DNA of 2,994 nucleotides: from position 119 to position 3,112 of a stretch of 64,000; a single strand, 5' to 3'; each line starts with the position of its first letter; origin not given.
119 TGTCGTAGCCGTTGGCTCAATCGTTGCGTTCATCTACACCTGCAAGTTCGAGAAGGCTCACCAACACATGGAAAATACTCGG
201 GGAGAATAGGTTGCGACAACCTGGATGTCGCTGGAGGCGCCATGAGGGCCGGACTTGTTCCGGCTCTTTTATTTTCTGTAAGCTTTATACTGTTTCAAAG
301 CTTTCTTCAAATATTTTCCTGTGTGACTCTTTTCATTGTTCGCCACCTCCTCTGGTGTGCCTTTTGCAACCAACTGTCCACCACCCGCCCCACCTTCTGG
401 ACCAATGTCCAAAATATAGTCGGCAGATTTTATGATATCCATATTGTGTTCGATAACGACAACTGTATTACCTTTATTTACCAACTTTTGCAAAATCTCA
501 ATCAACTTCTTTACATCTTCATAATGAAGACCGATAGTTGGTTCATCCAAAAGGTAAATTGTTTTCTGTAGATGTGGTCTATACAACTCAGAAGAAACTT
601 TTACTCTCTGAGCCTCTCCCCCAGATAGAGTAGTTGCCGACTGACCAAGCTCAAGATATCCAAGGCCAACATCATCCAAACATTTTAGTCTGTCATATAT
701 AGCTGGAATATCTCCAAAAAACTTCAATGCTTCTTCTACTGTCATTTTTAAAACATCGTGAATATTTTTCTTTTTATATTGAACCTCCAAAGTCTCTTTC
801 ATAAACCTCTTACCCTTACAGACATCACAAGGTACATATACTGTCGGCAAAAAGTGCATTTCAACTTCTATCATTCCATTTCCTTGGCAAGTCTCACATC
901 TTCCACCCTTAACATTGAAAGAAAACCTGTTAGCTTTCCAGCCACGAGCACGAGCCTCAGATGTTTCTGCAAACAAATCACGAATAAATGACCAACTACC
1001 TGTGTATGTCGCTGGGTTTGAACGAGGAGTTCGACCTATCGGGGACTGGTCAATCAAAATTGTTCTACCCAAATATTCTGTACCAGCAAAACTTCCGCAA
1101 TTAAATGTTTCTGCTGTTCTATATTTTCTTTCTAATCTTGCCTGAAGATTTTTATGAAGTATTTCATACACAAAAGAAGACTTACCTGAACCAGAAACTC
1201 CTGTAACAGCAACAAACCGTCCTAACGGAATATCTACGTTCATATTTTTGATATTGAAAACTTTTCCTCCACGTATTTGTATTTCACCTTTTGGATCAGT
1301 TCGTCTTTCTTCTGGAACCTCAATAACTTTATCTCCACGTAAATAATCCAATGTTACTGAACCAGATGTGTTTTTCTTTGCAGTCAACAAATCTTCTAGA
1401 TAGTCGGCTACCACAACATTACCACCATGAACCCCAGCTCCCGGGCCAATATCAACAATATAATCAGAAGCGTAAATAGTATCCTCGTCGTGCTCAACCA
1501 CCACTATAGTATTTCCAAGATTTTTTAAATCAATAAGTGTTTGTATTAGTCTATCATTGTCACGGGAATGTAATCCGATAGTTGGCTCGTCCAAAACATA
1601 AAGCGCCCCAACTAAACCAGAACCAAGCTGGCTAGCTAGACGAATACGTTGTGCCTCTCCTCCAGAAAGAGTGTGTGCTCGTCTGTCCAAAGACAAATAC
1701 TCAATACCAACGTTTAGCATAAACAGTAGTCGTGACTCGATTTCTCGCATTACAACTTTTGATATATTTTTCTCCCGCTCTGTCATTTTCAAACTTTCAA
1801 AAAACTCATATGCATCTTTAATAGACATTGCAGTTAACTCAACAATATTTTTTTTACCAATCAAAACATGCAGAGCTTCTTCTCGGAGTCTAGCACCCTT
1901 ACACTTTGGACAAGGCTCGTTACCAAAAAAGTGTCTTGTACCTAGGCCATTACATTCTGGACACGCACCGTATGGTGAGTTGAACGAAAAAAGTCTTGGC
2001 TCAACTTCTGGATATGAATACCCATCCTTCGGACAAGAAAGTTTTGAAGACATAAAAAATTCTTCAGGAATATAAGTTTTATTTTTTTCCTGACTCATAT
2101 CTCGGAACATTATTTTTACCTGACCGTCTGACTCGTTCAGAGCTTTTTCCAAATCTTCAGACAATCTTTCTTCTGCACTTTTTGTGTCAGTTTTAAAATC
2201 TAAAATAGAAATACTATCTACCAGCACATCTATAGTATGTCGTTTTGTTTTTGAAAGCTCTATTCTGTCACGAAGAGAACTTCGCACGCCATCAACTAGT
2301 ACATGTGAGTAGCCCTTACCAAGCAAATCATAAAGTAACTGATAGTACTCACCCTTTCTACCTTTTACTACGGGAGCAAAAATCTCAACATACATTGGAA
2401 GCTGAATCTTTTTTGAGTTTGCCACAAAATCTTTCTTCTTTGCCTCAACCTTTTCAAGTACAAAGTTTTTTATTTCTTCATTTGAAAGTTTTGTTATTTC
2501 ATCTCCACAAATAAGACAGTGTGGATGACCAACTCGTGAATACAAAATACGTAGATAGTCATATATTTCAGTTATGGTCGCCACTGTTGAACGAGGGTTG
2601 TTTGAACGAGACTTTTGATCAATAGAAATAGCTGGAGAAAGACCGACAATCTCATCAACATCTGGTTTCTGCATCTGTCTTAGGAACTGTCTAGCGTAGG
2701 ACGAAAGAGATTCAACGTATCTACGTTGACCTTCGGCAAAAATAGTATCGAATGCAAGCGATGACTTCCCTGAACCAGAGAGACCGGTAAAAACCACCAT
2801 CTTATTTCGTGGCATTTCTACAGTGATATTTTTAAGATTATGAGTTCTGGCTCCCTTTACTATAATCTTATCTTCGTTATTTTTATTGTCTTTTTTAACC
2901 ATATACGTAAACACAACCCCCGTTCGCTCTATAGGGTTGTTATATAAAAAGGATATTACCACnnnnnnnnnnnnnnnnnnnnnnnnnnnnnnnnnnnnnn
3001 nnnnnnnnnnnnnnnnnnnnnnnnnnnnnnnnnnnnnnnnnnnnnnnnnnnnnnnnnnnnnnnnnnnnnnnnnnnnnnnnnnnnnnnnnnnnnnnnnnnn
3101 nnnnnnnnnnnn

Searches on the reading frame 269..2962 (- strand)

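Call 71: search_protein_families(library=pfam, proteins=[window:269-2962:-], max_evalue=0.001)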
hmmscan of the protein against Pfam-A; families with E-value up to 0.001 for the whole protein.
window:269-2962:- (897 aa): 16 families
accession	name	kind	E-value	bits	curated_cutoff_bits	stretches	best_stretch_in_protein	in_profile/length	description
PF17760.6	UvrA_inter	-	1.3e-19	70.5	23.3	1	192-286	19-107/109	UvrA interaction domain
PF00005.33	ABC_tran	-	8.8e-19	68.9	25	0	759-809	89-136/137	ABC transporter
PF02463.25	SMC_N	-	5.3e-10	39.5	40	0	32-499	4-205/220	RecF/RecN/SMC N terminal domain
PF20703.3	nSTAND1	-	1.9e-07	31.5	27.1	0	582-607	34-59/379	Novel STAND NTPase 1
PF00684.25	DnaJ_CXXCXGXG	-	5.8e-07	30.1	32.7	0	688-719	17-51/65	DnaJ central domain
PF13304.12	AAA_21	-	2.9e-06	28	27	0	788-836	247-295/304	AAA domain, putative AbiEii toxin, Type IV TA system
PF13555.12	AAA_29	-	3.1e-06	27.3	27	0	46-69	15-38/61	P-loop containing region of AAA domain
PF13191.12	AAA_16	-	5.5e-06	27.4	32.6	0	581-609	24-51/167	AAA ATPase domain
PF20720.3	nSTAND3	-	5e-05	23.5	27.2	0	40-73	4-37/155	Novel STAND NTPase 3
PF03193.22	RsgA_GTPase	-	5.3e-05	23.5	30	0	32-70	86-123/174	RsgA GTPase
PF13175.12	AAA_15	-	5.7e-05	23.3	32.1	0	800-837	329-366/374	AAA ATPase domain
PF05729.18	NACHT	-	0.00036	20.8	26.7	0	582-629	1-49/167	NACHT domain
PF06745.19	ATPase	-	0.00057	19.8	26.6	0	578-604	16-42/231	KaiC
PF15777.11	Anti-TRAP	-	0.00073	19.9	32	0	333-359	12-41/59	Tryptophan RNA-binding attenuator protein inhibitory protein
PF13401.12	AAA_22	-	0.00079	20.2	27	0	582-613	6-33/130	AAA domain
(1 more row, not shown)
